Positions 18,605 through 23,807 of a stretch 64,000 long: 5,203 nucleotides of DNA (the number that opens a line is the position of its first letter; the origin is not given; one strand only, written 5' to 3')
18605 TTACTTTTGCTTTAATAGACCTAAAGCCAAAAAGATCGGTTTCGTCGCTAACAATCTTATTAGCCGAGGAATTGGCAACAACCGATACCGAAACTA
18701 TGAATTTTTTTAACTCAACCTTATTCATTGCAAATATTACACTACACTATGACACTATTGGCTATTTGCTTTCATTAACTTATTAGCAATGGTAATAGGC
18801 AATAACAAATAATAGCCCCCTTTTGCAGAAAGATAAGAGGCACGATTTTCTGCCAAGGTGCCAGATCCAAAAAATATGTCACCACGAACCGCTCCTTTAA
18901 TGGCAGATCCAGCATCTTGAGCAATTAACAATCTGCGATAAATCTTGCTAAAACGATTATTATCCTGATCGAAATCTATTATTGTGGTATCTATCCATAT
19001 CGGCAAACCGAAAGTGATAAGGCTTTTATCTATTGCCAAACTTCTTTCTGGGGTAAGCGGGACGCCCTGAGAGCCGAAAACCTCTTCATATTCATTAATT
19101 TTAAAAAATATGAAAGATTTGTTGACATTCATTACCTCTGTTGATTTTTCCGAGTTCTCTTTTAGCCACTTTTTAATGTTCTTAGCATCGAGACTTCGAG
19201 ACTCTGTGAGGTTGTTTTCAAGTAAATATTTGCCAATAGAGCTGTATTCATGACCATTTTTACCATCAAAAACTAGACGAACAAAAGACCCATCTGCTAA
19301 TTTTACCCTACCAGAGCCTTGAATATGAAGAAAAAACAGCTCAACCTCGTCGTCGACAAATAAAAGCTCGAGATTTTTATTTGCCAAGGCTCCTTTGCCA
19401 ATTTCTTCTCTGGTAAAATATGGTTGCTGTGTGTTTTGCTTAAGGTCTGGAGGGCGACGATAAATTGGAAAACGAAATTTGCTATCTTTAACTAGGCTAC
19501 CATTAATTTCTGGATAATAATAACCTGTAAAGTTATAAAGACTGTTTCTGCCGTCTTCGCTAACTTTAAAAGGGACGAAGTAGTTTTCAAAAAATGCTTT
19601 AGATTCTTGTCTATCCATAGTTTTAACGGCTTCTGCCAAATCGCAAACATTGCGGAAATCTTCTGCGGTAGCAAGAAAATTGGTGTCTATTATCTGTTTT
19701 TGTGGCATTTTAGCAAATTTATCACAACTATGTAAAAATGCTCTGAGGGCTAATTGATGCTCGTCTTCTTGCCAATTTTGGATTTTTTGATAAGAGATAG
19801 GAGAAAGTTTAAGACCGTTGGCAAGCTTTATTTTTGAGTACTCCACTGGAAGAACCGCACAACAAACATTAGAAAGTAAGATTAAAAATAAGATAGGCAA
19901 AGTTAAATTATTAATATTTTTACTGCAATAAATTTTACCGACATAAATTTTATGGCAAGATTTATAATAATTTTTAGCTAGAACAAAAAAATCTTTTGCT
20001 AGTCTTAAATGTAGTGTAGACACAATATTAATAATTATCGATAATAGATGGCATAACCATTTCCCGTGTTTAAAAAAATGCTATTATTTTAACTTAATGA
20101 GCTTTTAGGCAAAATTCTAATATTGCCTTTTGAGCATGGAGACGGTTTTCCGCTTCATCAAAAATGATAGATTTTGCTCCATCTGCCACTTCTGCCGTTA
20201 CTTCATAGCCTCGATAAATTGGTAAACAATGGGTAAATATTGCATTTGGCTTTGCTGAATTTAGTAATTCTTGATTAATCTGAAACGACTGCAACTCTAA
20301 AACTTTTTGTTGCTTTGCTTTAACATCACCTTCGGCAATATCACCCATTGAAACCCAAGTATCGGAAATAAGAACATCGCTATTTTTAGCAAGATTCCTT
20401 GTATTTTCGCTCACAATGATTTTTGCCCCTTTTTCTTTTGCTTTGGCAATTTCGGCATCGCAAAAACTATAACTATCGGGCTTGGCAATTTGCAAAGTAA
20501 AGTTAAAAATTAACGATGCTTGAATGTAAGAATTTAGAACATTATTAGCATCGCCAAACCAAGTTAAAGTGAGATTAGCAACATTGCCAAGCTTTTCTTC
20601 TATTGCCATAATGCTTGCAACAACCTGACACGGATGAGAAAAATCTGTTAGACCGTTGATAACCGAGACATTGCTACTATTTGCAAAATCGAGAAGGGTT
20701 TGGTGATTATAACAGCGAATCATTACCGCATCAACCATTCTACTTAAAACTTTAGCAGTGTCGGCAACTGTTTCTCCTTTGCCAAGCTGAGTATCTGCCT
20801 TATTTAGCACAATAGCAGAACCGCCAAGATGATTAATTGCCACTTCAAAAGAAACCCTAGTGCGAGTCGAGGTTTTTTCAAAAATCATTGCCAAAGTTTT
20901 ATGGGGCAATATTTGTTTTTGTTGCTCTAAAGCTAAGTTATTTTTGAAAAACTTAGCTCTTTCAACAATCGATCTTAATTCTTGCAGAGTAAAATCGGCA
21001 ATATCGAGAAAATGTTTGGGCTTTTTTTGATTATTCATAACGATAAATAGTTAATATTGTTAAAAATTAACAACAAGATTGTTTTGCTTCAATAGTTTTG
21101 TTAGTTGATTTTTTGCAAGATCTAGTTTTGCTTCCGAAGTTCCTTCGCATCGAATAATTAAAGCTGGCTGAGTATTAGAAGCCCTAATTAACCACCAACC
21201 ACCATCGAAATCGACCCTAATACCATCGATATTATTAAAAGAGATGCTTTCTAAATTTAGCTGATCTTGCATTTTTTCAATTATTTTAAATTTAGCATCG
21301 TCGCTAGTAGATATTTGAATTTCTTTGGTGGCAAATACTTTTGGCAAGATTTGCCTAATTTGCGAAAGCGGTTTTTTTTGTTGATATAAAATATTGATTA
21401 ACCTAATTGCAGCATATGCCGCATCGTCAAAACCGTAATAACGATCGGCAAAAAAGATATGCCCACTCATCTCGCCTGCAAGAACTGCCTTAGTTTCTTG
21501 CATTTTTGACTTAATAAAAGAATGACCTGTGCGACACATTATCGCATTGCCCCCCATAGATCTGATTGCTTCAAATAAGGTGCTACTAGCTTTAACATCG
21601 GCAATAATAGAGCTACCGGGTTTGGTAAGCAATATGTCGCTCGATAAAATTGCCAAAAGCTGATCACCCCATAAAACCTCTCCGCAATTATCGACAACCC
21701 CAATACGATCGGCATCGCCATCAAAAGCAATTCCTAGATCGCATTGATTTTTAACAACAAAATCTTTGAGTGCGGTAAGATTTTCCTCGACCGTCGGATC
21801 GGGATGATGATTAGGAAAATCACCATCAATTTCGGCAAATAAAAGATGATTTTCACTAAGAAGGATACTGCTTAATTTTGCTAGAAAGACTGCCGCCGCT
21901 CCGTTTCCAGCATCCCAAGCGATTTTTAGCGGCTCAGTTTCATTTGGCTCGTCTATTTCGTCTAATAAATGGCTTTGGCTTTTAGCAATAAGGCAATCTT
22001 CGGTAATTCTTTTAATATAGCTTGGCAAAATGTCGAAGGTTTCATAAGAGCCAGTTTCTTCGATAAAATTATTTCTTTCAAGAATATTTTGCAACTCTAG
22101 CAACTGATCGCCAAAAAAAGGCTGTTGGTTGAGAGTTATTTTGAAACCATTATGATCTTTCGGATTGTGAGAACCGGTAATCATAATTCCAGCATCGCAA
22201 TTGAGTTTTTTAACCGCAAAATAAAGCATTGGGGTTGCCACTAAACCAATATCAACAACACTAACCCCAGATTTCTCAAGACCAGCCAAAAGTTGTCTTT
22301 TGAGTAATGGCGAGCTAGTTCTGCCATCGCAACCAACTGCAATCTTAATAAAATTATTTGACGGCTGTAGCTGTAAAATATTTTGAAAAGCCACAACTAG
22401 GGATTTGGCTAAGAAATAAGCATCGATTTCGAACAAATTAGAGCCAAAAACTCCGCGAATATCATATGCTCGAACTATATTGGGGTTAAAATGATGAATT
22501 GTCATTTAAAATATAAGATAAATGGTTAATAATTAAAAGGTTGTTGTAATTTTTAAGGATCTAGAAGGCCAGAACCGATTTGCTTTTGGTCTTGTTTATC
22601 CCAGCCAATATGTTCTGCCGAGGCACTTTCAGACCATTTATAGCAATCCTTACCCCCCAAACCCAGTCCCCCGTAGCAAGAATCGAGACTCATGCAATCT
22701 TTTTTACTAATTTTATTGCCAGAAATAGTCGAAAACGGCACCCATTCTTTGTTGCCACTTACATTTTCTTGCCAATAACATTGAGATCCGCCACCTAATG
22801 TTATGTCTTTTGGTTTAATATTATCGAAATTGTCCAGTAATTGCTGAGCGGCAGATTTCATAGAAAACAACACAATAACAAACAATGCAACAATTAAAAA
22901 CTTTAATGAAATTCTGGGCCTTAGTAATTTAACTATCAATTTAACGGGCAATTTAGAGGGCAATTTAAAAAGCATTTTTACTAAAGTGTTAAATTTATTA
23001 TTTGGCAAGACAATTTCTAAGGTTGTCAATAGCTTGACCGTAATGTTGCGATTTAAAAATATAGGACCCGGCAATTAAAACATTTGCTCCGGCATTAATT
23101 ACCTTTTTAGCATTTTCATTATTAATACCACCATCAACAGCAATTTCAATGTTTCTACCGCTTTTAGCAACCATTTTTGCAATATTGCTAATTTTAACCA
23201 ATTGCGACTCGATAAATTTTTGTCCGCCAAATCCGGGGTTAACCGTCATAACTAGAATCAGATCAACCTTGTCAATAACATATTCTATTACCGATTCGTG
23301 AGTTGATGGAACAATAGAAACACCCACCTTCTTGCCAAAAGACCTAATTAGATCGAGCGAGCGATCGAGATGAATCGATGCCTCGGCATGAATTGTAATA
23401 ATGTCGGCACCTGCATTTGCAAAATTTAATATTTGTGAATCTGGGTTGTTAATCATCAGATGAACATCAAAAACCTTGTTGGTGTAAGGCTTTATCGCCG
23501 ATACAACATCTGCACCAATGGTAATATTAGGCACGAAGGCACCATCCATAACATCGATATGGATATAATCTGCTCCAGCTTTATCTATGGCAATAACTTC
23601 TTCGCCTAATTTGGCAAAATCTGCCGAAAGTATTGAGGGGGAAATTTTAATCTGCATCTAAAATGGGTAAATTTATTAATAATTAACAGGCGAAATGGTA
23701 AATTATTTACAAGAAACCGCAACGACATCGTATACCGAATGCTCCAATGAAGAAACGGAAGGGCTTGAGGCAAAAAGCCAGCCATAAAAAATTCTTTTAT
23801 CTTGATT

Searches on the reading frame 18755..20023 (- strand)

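Call 18: search_protein_families(library=pfam, proteins=[window:18755-20023:-])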
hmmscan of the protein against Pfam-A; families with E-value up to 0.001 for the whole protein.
window:18755-20023:- (422 aa): 2 families
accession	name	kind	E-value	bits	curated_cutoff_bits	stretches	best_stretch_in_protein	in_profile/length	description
PF03562.22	MltA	-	4.3e-48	163.8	24.3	1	165-308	2-163/163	MltA specific insert domain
PF06725.17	3D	-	4.3e-16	59.3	23.8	1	327-407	1-71/72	3D domain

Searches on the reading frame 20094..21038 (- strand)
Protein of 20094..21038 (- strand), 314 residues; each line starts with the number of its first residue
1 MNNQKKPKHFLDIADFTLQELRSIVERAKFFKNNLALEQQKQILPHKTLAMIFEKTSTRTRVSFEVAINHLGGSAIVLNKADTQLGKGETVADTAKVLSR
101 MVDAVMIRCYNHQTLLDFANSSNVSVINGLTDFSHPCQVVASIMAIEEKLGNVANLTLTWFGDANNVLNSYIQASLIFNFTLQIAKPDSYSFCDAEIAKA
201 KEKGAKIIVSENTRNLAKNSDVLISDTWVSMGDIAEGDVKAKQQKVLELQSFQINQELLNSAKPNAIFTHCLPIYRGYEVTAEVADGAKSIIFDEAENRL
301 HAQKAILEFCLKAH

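Call 18: search_protein_families(library=pfam, proteins=[window:20094-21038:-])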
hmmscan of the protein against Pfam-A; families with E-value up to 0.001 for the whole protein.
window:20094-21038:- (314 aa): 2 families
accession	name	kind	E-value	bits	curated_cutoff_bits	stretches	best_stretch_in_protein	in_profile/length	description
PF02729.26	OTCace_N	-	3.1e-47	160.8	29.9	1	8-148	1-148/148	Aspartate/ornithine carbamoyltransferase, carbamoyl-P binding domain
PF00185.30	OTCace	-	5.4e-46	156.9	29.4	1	155-309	2-156/157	Aspartate/ornithine carbamoyltransferase, Asp/Orn binding domain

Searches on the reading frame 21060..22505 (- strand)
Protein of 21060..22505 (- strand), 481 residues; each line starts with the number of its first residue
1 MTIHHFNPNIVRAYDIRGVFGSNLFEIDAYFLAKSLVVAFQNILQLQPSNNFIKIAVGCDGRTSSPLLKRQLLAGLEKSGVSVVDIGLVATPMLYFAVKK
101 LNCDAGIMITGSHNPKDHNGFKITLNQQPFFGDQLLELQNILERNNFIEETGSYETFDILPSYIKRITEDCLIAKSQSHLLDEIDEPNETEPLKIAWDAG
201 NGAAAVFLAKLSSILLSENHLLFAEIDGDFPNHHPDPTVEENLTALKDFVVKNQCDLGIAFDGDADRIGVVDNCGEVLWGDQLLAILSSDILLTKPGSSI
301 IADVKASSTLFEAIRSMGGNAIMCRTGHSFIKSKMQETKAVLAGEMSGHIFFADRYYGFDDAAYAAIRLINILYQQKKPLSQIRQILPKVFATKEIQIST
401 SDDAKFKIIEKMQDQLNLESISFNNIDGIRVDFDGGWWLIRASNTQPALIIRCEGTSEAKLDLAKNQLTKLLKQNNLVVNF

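Call 18: search_protein_families(library=pfam, proteins=[window:21060-22505:-])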
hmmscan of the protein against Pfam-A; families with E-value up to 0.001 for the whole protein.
window:21060-22505:- (481 aa): 4 families
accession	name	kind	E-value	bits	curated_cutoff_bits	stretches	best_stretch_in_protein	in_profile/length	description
PF02878.22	PGM_PMM_I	-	1.3e-30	106.4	22.5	1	10-146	3-135/138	Phosphoglucomutase/phosphomannomutase, alpha/beta/alpha domain I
PF02880.22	PGM_PMM_III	-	5.5e-25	88.2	20.7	1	279-386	1-111/115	Phosphoglucomutase/phosphomannomutase, alpha/beta/alpha domain III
PF02879.22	PGM_PMM_II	-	3e-21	76.3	29.3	1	179-275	6-103/103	Phosphoglucomutase/phosphomannomutase, alpha/beta/alpha domain II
PF00408.26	PGM_PMM_IV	-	2e-11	44.2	23.1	1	396-467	2-64/68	Phosphoglucomutase/phosphomannomutase, C-terminal domain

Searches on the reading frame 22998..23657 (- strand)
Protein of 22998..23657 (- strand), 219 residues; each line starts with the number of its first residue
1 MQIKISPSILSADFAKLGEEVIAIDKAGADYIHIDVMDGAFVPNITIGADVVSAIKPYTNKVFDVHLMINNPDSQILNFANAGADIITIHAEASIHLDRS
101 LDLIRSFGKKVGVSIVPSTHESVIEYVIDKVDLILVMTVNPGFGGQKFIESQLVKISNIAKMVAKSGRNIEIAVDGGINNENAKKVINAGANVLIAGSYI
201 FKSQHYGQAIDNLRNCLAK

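Call 18: search_protein_families(library=pfam, proteins=[window:22998-23657:-])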
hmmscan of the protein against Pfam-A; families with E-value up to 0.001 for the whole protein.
window:22998-23657:- (219 aa): 2 families
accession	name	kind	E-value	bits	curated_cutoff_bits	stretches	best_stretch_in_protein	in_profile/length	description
PF00834.25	Ribul_P_3_epim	-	3e-77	258.9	21.1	1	4-201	1-198/198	Ribulose-phosphate 3 epimerase family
PF01884.23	PcrB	-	6.4e-05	23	23.9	0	158-212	169-221/226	PcrB family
